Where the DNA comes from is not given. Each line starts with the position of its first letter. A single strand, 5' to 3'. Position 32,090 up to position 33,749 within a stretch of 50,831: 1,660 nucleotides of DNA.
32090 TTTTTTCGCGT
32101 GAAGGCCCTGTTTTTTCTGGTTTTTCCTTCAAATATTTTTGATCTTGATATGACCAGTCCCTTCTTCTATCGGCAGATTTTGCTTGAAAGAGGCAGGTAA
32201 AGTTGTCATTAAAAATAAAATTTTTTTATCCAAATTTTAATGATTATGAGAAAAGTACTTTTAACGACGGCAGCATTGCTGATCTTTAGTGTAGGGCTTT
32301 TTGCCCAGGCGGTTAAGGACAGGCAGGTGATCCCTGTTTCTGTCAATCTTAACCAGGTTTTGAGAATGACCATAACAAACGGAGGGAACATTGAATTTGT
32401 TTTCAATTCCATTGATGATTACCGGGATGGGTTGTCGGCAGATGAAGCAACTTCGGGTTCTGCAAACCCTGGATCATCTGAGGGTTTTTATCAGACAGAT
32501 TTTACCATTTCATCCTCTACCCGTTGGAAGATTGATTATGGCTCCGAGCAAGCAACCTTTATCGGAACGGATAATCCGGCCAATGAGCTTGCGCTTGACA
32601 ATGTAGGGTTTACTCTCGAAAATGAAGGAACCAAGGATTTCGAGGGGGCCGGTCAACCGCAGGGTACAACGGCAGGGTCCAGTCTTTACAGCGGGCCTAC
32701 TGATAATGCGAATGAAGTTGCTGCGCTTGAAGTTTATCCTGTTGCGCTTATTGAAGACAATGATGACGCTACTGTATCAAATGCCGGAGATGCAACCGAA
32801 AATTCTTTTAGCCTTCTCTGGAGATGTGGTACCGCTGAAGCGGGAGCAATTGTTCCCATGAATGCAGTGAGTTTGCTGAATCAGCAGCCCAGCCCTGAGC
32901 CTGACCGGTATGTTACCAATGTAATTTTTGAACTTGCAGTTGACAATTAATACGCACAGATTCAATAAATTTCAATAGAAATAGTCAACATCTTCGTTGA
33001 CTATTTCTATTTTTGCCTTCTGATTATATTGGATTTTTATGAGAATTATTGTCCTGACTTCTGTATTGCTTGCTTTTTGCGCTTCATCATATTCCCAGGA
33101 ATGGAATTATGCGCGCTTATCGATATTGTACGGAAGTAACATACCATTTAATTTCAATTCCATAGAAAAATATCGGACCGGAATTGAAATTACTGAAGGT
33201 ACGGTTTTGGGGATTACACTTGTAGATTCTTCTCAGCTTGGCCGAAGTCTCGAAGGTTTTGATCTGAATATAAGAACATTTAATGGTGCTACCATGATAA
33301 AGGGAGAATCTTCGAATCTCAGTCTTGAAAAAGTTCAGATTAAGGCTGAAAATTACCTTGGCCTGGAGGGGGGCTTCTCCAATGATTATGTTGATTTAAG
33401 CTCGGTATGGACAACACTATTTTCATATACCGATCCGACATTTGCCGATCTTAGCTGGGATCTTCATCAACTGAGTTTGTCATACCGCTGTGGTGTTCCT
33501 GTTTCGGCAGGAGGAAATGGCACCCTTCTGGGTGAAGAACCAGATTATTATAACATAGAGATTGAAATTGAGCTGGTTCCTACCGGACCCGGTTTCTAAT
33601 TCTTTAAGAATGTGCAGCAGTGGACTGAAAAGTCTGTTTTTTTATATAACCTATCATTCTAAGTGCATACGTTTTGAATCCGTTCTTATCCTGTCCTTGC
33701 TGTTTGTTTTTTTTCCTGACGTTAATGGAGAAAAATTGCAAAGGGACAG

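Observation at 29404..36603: Divergent six-gene envelope locus with a chaperone-usher-like parts list but no recognisable pilus family (candidate undescribed surface-assembly system)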

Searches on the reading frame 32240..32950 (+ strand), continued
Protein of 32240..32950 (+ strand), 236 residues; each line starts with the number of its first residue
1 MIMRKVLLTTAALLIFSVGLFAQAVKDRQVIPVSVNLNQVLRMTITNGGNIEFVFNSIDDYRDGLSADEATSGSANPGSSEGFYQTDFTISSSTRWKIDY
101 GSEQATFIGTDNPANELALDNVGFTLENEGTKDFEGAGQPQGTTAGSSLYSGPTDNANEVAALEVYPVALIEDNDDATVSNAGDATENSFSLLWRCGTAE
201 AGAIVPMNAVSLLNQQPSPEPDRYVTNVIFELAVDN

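Call 100: list_cluster_members(proteins=[P0346, P0292, P0347, P0318, P0380, P0305, P0300, P0326, P0297, P0409])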
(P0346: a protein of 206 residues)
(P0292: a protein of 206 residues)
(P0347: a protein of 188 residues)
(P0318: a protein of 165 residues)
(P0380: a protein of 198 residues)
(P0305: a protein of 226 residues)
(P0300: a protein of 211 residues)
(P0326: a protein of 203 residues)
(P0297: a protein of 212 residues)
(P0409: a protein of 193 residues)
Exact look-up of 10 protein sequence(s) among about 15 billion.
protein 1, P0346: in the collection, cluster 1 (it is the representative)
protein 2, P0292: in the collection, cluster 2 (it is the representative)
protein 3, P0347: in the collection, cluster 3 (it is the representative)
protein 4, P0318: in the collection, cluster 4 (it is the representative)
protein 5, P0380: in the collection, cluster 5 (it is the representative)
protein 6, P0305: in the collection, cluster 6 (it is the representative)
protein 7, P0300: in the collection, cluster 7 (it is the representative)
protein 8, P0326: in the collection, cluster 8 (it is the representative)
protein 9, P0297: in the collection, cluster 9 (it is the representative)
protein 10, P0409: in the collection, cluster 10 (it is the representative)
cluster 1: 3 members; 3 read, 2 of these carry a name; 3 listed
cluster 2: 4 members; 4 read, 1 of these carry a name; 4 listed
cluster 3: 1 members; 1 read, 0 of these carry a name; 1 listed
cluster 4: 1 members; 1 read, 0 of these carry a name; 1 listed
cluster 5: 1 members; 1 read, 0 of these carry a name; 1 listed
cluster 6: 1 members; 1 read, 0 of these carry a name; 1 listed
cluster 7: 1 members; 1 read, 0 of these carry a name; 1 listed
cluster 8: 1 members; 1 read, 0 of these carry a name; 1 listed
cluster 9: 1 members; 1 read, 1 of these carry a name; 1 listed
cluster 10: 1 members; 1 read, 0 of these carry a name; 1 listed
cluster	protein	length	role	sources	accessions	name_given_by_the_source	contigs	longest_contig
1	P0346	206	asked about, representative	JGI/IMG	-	hypothetical protein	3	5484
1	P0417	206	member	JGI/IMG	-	hypothetical protein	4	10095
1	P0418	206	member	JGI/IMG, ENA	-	-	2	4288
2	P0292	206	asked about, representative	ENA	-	-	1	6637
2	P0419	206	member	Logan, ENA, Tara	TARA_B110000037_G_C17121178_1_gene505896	strand:- start:3584 stop:4204 length:621 start_codon:yes stop_codon:yes gene_type:complete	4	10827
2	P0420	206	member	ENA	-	-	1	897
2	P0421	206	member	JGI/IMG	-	-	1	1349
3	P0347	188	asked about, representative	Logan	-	-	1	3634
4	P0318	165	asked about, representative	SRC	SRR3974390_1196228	-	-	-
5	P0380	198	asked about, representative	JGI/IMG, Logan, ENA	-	-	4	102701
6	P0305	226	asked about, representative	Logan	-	-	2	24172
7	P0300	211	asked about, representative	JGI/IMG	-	-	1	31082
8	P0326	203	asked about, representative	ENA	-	-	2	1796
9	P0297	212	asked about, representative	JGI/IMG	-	hypothetical protein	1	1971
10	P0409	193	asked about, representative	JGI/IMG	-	-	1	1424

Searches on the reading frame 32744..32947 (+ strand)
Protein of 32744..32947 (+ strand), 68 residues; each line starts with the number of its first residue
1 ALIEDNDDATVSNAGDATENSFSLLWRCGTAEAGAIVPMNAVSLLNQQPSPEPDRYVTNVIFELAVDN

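Call 96: search_solved_structures(query=A7, max_evalue=10, show_alignments=3)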
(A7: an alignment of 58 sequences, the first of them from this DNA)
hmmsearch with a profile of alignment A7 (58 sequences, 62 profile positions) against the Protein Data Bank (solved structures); distinct sequences matched with E-value up to 10: 0.

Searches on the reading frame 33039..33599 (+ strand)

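Call 3: search_protein_families(library=pfam, proteins=[window:33039-33599:+], max_evalue=1)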
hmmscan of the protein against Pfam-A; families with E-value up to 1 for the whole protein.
window:33039-33599:+ (186 aa): 0 families

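Call 4: search_protein_families(library=ncbifam, proteins=[window:33039-33599:+], max_evalue=1)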
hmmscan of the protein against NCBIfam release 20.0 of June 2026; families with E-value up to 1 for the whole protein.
window:33039-33599:+ (186 aa): 1 family
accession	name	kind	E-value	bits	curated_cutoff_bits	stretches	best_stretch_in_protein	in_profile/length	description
NF010083.0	PRK13568.1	equivalog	0.025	13.4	554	1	28-103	282-356/419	DNA uptake porin HofQ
